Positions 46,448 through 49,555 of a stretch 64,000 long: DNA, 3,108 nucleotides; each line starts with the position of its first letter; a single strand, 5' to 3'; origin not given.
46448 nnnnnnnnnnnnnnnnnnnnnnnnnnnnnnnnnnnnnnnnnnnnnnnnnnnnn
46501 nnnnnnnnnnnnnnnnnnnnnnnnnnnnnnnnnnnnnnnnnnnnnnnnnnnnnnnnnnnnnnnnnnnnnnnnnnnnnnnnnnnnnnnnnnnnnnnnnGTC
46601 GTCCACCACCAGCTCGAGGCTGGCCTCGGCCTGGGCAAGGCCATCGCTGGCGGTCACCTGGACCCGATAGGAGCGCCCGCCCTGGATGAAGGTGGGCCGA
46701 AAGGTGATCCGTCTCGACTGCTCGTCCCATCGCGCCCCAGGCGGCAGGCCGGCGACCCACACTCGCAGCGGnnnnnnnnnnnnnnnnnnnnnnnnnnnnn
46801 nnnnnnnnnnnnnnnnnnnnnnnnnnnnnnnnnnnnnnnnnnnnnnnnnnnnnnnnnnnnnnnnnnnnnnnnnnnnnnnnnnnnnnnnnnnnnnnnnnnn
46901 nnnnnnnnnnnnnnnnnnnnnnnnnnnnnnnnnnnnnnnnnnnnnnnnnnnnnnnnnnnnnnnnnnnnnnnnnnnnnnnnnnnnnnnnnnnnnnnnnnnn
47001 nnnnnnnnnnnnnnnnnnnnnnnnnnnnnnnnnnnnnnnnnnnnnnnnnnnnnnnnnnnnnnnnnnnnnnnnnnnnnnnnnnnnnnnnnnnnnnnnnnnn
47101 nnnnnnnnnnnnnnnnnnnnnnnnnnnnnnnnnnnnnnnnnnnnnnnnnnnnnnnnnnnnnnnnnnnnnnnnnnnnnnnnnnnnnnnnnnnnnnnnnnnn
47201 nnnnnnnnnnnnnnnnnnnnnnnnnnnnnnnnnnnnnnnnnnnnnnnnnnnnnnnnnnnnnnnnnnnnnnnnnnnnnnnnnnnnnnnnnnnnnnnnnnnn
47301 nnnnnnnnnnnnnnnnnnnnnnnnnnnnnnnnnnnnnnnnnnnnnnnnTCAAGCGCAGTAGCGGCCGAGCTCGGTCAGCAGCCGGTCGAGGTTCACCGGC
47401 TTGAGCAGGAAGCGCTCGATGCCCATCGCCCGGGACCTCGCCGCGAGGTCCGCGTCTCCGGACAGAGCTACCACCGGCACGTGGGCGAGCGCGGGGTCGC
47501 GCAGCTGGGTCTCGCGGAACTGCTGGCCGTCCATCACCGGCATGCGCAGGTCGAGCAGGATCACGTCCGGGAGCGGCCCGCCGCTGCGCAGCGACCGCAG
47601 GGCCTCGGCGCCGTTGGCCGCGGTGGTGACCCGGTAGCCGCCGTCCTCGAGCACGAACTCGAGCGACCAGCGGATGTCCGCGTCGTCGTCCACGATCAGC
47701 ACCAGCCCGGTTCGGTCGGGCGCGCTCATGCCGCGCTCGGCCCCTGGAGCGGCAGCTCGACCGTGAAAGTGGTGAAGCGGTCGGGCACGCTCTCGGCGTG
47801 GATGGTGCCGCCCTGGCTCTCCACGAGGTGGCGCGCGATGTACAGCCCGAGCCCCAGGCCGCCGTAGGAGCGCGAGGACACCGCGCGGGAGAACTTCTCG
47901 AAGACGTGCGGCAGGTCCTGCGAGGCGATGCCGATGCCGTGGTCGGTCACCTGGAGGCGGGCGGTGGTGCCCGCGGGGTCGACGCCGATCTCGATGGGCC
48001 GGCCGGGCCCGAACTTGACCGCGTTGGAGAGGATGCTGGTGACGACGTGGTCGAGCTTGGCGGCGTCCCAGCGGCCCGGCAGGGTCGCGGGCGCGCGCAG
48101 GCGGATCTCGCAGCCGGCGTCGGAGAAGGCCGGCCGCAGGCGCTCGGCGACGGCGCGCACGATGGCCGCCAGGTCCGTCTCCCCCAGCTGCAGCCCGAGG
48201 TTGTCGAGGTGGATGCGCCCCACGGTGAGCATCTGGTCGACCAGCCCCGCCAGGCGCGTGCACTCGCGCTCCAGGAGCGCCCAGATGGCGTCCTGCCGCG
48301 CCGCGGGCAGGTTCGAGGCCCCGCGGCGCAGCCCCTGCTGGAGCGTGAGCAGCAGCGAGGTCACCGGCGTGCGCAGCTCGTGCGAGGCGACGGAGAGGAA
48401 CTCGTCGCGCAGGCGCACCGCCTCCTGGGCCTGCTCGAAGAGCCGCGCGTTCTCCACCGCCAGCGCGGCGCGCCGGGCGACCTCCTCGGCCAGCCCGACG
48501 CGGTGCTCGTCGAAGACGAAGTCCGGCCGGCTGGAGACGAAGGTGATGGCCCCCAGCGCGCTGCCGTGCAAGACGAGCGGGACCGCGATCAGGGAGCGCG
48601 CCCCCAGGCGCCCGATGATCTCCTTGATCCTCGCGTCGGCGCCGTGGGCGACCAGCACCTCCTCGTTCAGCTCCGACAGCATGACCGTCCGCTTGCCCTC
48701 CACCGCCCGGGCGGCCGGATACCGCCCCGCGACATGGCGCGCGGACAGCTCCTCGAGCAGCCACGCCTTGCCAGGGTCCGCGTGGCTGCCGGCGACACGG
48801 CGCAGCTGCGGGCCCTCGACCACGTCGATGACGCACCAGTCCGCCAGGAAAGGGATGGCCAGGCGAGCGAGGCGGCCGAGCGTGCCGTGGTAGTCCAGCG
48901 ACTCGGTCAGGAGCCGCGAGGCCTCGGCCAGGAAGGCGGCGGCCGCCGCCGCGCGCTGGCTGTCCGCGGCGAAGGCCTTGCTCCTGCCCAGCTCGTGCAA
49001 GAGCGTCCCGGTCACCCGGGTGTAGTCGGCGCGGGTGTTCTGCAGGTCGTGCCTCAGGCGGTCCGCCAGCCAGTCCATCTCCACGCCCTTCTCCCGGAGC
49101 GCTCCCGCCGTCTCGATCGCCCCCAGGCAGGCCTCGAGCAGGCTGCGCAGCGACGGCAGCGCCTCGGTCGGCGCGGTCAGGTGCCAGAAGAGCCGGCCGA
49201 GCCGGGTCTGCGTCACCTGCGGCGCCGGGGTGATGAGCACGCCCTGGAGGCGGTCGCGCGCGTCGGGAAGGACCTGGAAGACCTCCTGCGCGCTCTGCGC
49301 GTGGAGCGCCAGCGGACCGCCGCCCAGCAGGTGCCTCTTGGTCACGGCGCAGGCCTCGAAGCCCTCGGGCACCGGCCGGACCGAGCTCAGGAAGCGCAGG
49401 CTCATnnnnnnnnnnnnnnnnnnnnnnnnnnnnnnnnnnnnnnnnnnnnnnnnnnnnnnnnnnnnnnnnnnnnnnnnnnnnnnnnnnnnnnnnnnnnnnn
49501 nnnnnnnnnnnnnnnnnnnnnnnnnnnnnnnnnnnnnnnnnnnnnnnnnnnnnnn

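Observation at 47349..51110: A translationally coupled FIST / GAF-histidine kinase / response regulator operon followed by an orphan half-receiver and a mosaic rearrangement scar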

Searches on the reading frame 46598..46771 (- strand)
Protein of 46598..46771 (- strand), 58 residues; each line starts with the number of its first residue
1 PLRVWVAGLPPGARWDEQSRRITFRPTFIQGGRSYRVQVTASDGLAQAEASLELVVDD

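Call 20: search_protein_families(library=pfam, proteins=[window:46598-46771:-], max_evalue=10)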
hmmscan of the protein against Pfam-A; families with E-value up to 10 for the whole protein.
seq(58 aa): 2 families
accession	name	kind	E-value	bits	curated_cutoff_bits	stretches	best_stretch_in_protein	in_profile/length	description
PF05345.18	He_PIG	-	0.034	15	24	1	8-56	47-95/96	Putative Ig domain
PF00801.26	PKD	-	0.055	13.9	23.5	1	34-56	58-80/80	PKD domain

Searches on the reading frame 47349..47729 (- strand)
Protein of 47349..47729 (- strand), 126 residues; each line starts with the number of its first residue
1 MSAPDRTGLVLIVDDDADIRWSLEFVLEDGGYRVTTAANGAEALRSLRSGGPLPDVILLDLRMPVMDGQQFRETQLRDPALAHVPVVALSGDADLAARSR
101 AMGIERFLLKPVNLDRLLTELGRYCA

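Call 9: search_protein_families(library=pfam, proteins=[window:47349-47729:-], max_evalue=0.01)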
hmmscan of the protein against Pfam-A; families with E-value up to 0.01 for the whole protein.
window:47349-47729:- (126 aa): 1 family
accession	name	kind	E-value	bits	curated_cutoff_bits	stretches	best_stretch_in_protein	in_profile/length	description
PF00072.30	Response_reg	-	7.8e-22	78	30.2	1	10-120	1-109/111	Response regulator receiver domain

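Call 19: find_encoding_contigs(protein=window:47349-47729:-, flank=10000, max_places=10)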
Protein window:47349-47729:- (126 aa): no gene with exactly this product is on record in the collection.

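Call 26: search_protein_families(library=ncbifam, proteins=[window:47349-47729:-], max_evalue=0.01)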
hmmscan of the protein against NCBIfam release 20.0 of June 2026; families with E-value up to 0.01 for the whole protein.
window:47349-47729:- (126 aa): 90 families (the best 25 are shown)
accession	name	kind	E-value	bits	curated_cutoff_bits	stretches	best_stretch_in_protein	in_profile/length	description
NF008176.1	PRK10923.1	equivalog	2.7e-16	59.2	620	1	7-119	3-113/469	nitrogen regulation protein NR(I)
NF045717.1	DVU0259_DivK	exception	7.7e-16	58.3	160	1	10-119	5-110/117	DVU0259 family response regulator domain-containing protein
TIGR01818.1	ntrC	equivalog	2.1e-15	56.5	558.6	1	10-123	1-112/463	nitrogen regulation protein NR(I)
NF007135.0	PRK09581.1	equivalog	6e-15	55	474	1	8-118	3-113/457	PleD family two-component system response regulator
NF006900.1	PRK09390.1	equivalog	1.1e-14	54.5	255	1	8-121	5-116/203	response regulator FixJ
NF053512.1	nitric_RR_NosR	exception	1.1e-14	54.3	400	1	10-118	1-108/422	response regulator c-di-GMP phosphodiesterase, NosR family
NF045944.1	ResRegRpaBCyano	equivalog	1.9e-14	53.6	330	1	11-114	1-101/229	response regulator transcription factor RpaB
NF007969.0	PRK10693.1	equivalog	8.1e-14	51.4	329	1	9-117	9-116/337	two-component system response regulator RssB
NF051870.1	NAssimRespRegNtrX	equivalog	9.6e-14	51.1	600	1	10-122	4-116/452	nitrogen assimilation response regulator NtrX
NF041733.1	resp_reg_CseB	equivalog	1.1e-13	51.1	350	1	10-118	3-108/228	two-component system response regulator CseB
NF011695.0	PRK15115.1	equivalog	1.3e-13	50.6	763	1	8-118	7-115/445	two-component system response regulator GlrR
NF008469.0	PRK11361.1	equivalog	1.9e-13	50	714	1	9-117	6-112/461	acetoacetate metabolism transcriptional regulator AtoC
NF011874.0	PRK15347.1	equivalog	6.4e-13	47.6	852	1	10-119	693-804/921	two component system sensor kinase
NF040749.1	tetrathio_RR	equivalog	8.6e-13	48.4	290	1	10-122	2-112/191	tetrathionate respiration response regulator TtrR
NF040689.1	MtrAB_MtrA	equivalog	1.1e-12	47.8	300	1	10-119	1-107/219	MtrAB system response regulator MtrA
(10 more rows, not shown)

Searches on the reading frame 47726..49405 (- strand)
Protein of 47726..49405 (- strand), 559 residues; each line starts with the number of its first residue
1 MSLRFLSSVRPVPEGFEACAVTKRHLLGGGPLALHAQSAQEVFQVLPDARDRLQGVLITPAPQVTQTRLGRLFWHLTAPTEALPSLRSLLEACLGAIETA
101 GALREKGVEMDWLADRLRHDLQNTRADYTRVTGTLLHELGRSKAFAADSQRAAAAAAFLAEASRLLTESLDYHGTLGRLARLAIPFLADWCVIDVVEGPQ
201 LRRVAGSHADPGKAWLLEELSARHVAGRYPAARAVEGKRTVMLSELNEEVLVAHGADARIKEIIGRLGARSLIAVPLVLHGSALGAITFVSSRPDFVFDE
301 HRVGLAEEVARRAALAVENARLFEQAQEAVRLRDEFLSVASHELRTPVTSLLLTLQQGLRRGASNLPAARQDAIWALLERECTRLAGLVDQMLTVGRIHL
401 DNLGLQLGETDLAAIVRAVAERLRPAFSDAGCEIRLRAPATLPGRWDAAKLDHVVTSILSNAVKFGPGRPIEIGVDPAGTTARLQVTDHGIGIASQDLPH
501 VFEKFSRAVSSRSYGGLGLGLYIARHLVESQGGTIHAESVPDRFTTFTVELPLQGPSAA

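Call 9: search_protein_families(library=pfam, proteins=[window:47726-49405:-], max_evalue=0.01)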
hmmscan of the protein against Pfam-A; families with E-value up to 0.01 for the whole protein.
window:47726-49405:- (559 aa): 6 families
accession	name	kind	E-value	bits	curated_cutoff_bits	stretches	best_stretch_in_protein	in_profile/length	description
PF02518.31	HATPase_c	-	1.2e-26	93.7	26.4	1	447-554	2-110/111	Histidine kinase-, DNA gyrase B-, and HSP90-like ATPase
PF01590.32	GAF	-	1.9e-11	45.1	22.4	1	178-317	8-133/133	GAF domain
PF00512.31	HisKA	-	1.3e-10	41.6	26.9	1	333-398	2-63/66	His Kinase A (phospho-acceptor) domain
PF13185.12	GAF_2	-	8.1e-08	33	28.6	1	178-318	10-136/136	GAF domain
PF13492.12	GAF_3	-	2.1e-05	25.4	27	1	187-319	18-129/129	GAF domain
PF13581.12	HATPase_c_2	-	0.0013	19.2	27.4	1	455-529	36-110/127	Histidine kinase-like ATPase domain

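Call 26: search_protein_families(library=ncbifam, proteins=[window:47726-49405:-], max_evalue=0.01)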
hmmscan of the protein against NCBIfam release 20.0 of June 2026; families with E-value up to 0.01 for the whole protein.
window:47726-49405:- (559 aa): 76 families (the best 25 are shown)
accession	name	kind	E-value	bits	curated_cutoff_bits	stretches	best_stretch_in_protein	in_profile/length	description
NF046044.1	PnpS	equivalog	6.4e-41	140.7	400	1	330-552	167-390/390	two-component system histidine kinase PnpS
NF041880.1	EPS_EpsF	equivalog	1.1e-39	136.4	900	1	320-542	260-480/492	response regulator EpsF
TIGR02966.1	phoR_proteo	equivalog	5.4e-37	127.5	334.2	1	325-550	106-332/333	phosphate regulon sensor histidine kinase PhoR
NF033092.0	HK_WalK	equivalog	3.5e-34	118.3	725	1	331-553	370-594/594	cell wall metabolism sensor histidine kinase WalK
NF040691.1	MtrAB_MtrB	equivalog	5.1e-34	118.2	450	1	324-554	262-493/507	MtrAB system histidine kinase MtrB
TIGR01386.1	cztS_silS_copS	subfamily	1.1e-32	113.6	292.55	1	323-552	231-457/457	heavy metal sensor histidine kinase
TIGR02956.1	TMAO_torS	equivalog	5.1e-31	107.6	676.5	1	321-555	452-684/967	TMAO reductase system sensor histidine kinase/response regulator TorS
NF033091.0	HK_VanS_ACDEFG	equivalog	1.2e-30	106.6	400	1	321-552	62-293/293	vancomycin resistance histidine kinase VanS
NF047874.1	MASE3_PAS_HK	subfamily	2.9e-30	105.6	560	1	318-554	383-626/655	MASE3 domain-containing sensor histidine kinase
NF008318.0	PRK11107.1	equivalog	2.9e-28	98.4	890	1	325-554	285-519/920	two-component sensor histidine kinase BarA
NF041210.1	his_kin_PieS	equivalog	3.1e-28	99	850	1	330-553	247-470/474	two component system sensor histidine kinase PieS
NF041947.1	LuxQ_Vibrio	equivalog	3.2e-28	98.1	1200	1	324-554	463-697/843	quorum-sensing autoinducer 2 sensor kinase/phosphatase LuxQ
NF041735.1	hist_kin_RppB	equivalog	3.4e-28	98.6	400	1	334-552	217-438/438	two-component system sensor histidine kinase RppB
NF047465.1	hybrid_HK_LvrA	exception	1.3e-26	92.9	1200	1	306-557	178-426/819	hybrid histidine kinase/response regulator LvrA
NF033093.1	HK_VicK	exception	1.8e-25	89.5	680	1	324-554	201-436/448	cell wall metabolism sensor histidine kinase VicK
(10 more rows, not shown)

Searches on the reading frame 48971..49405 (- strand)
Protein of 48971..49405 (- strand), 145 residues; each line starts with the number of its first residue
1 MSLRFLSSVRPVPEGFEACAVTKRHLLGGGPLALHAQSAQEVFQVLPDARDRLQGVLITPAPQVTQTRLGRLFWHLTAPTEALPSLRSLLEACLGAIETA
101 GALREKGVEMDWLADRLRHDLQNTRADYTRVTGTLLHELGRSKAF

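Call 43: search_protein_representatives(protein=window:48986-49405:-)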
Query: 140 residues. Proteins with E-value up to 0.001 (for the whole library): 93; up to 1e-10: 27; up to 1e-30: 1. The best 93 are listed.
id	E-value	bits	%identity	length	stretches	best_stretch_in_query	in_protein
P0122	7.1e-86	301.1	100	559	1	1-140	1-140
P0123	5.2e-26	107.2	44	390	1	1-139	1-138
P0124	1.1e-25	106.2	45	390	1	1-139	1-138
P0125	3.6e-23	98.1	44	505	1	1-138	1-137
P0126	6.0e-20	87.6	45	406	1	3-138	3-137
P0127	6.8e-19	84.2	41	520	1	1-136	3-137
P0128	4.5e-17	78.3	37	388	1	6-136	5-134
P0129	1.2e-16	76.9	38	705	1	3-137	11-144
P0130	1.5e-16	76.6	34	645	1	2-137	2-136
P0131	1.6e-15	73.3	42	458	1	10-136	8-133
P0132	6.5e-15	71.3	35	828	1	1-138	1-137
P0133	7.0e-14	68.0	40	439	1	1-135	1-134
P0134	9.4e-14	67.5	34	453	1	1-135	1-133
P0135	1.2e-13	67.2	37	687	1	19-135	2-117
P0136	2.1e-13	66.4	33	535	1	1-138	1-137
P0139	9.2e-13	64.3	33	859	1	2-138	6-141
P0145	2.0e-11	60.0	35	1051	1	4-137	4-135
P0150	1.6e-10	57.1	31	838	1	4-136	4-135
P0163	1.2e-08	51.1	37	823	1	4-138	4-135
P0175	1.1e-07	47.9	30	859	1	5-137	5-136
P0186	1.2e-05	41.3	28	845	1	1-138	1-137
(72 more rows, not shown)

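Call 45: search_protein_families(library=pfam, alignment_id=A5, max_evalue=0.001)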
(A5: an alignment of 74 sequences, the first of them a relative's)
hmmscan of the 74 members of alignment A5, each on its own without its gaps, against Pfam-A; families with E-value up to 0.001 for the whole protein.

A. member 1, P0122 (559 aa): 5 families
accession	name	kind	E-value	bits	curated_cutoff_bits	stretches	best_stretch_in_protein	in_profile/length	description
PF02518.31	HATPase_c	-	1.2e-26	93.7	26.4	1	447-554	2-110/111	Histidine kinase-, DNA gyrase B-, and HSP90-like ATPase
PF01590.32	GAF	-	1.9e-11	45.1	22.4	1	178-317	8-133/133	GAF domain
PF00512.31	HisKA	-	1.3e-10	41.6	26.9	1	333-398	2-63/66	His Kinase A (phospho-acceptor) domain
PF13185.12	GAF_2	-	8.1e-08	33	28.6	1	178-318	10-136/136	GAF domain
PF13492.12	GAF_3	-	2.1e-05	25.4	27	1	187-319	18-129/129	GAF domain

B. families by the number of members that match (of 74 scanned): 28 families (the first 25 are shown)
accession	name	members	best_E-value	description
PF02518.31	HATPase_c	67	9.2e-33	Histidine kinase-, DNA gyrase B-, and HSP90-like ATPase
PF00512.31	HisKA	63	1.8e-22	His Kinase A (phospho-acceptor) domain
PF00072.30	Response_reg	37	1.1e-47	Response regulator receiver domain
PF08448.16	PAS_4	36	2.6e-43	PAS fold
PF00989.32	PAS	31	1.4e-26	PAS fold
PF13426.13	PAS_9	27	5.8e-24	PAS domain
PF13188.13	PAS_8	26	1.5e-18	PAS domain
PF01627.28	Hpt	13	2.5e-13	Hpt domain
PF08447.18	PAS_3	9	2.2e-22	PAS fold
PF12860.13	PAS_7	8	4.6e-11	PAS fold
PF13581.12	HATPase_c_2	6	5.8e-07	Histidine kinase-like ATPase domain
PF00990.26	GGDEF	5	7.2e-47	Diguanylate cyclase, GGDEF domain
PF01590.32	GAF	5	4.9e-16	GAF domain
PF23198.2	PDE8A_N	5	2.2e-05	PDE8A-like, N-terminal domain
PF00563.25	EAL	4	4.9e-78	EAL domain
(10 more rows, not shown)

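Call 50: list_cluster_members(proteins=[P0123, P0125, P0129, P0132, P0139, P0145, P0150, P0163, P0175, P0186])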
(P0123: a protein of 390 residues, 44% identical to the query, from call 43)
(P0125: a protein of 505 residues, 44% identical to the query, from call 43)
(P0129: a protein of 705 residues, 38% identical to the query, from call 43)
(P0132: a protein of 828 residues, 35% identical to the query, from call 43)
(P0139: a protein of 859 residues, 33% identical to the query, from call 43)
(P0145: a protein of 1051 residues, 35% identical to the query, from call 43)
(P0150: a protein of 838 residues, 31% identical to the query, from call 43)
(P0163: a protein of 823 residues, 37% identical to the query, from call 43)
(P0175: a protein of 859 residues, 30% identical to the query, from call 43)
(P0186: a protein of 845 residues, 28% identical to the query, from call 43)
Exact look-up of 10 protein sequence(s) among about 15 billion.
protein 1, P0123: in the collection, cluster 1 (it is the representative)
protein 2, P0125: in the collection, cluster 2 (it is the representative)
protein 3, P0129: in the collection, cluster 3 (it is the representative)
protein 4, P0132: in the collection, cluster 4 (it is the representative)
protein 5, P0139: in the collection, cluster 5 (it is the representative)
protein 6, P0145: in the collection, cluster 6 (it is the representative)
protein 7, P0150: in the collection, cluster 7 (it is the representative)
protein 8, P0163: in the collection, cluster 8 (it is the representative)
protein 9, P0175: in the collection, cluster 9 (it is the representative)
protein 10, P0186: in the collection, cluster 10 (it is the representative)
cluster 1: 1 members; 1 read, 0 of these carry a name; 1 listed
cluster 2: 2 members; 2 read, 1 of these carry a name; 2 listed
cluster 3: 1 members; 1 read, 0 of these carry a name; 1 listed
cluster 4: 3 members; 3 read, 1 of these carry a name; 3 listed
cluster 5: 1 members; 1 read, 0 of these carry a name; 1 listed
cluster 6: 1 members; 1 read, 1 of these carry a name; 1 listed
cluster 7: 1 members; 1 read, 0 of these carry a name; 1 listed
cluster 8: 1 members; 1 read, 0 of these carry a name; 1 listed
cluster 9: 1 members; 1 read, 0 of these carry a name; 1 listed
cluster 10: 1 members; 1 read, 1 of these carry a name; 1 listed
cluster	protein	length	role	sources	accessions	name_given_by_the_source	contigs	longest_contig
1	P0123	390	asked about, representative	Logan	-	-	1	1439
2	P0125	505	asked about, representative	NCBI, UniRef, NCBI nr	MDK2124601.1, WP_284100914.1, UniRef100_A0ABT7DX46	sensor histidine kinase [Parachitinimonas caeni] | histidine kinase n=1 Tax=Parachitinimonas caeni TaxID=3031301 RepID=A0ABT7DX46_9NEIS | ATP-binding protein [Parachitinimonas caeni]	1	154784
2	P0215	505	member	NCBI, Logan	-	-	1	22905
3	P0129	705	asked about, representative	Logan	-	-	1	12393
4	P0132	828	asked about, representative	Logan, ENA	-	-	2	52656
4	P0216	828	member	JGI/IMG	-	PAS domain S-box-containing protein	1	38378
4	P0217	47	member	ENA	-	-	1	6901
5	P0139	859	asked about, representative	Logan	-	-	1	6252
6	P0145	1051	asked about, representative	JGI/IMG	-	two-component system, sensor histidine kinase and response regulator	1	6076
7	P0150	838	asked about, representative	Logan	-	-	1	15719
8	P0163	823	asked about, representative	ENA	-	-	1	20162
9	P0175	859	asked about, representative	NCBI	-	-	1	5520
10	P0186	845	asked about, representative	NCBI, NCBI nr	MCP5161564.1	MAG: response regulator [Hahellaceae bacterium] | response regulator [Hahellaceae bacterium]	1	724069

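Call 54: find_homologous_proteins(query=window:48986-49405:-, max_evalue=0.001)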
Query window:48986-49405:-: 65 candidates shared short words with the query, none scored E <= 0.001.

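Call 65: predict_structure(alignment_id=A7)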
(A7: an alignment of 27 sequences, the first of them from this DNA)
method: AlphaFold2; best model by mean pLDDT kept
length: 145 residues; sequences in the alignment: 27
mean_pLDDT: 97.0   pTM: 0.82
mean pLDDT of the five models: 97.0, 96.8, 96.6, 96.3, 95.9
residues with pLDDT >= 90: 142; 70-90: 2; 50-70: 1; < 50: 0
segments of 3 or more residues with pLDDT < 50: none
pLDDT, mean of each block of 10 residues (from residue 1): 93 97 95 98 98 98 98 98 96 98 97 98 98 98 95
secondary structure, 60 per line:
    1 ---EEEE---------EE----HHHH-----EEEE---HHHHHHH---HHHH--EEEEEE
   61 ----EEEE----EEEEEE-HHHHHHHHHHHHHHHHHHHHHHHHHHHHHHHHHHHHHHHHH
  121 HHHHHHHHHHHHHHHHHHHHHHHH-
elements in order: E4-7 H23-26 E32-35 H39-45 H49-52 E55-60 E65-68 E73-78 H80-144

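Call 74: find_encoding_contigs(protein=P0163, flank=4000, max_places=1)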
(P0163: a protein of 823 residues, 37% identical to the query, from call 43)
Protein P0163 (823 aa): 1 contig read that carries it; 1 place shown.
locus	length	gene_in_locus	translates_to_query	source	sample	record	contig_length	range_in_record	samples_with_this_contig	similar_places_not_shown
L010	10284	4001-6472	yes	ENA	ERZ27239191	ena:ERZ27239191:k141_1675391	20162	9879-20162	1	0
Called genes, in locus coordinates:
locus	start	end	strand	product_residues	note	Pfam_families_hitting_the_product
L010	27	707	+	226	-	PF13679:Methyltransf_32, PF13847:Methyltransf_31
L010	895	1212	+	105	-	-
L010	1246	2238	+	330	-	PF02558:ApbA, PF08546:ApbA_C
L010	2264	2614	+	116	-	PF01070:FMN_dh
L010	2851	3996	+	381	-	PF08495:FIST, PF10442:FIST_C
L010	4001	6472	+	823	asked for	PF00989:PAS (weak), PF08448:PAS_4, PF13426:PAS_9, PF00990:GGDEF, PF00563:EAL, PF13682:CZB (weak)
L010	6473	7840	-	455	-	PF02321:OEP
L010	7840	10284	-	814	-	?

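Call 75: find_encoding_contigs(protein=P0134, flank=4000, max_places=1)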
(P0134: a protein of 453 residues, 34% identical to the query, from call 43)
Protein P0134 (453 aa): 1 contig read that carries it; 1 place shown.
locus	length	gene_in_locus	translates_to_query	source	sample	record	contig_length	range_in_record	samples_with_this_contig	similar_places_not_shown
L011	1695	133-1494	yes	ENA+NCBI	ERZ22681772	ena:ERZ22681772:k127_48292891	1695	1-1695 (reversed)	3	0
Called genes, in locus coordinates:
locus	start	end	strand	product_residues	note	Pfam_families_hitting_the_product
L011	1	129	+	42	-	?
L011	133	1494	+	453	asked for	PF08448:PAS_4, PF00990:GGDEF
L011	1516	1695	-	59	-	?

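Call 80: search_protein_families(library=pfam, proteins=[window:48971-49405:-], max_evalue=10)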
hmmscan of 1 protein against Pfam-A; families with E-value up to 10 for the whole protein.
window:48971-49405:- (145 aa): 2 families
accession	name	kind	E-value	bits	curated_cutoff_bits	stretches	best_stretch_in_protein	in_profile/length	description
PF18074.6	PriA_C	-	0.16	13.2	26.9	1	37-104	20-85/95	Primosomal protein N C-terminal domain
PF08325.16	WLM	-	0.16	12.5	26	1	116-139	67-91/190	WLM domain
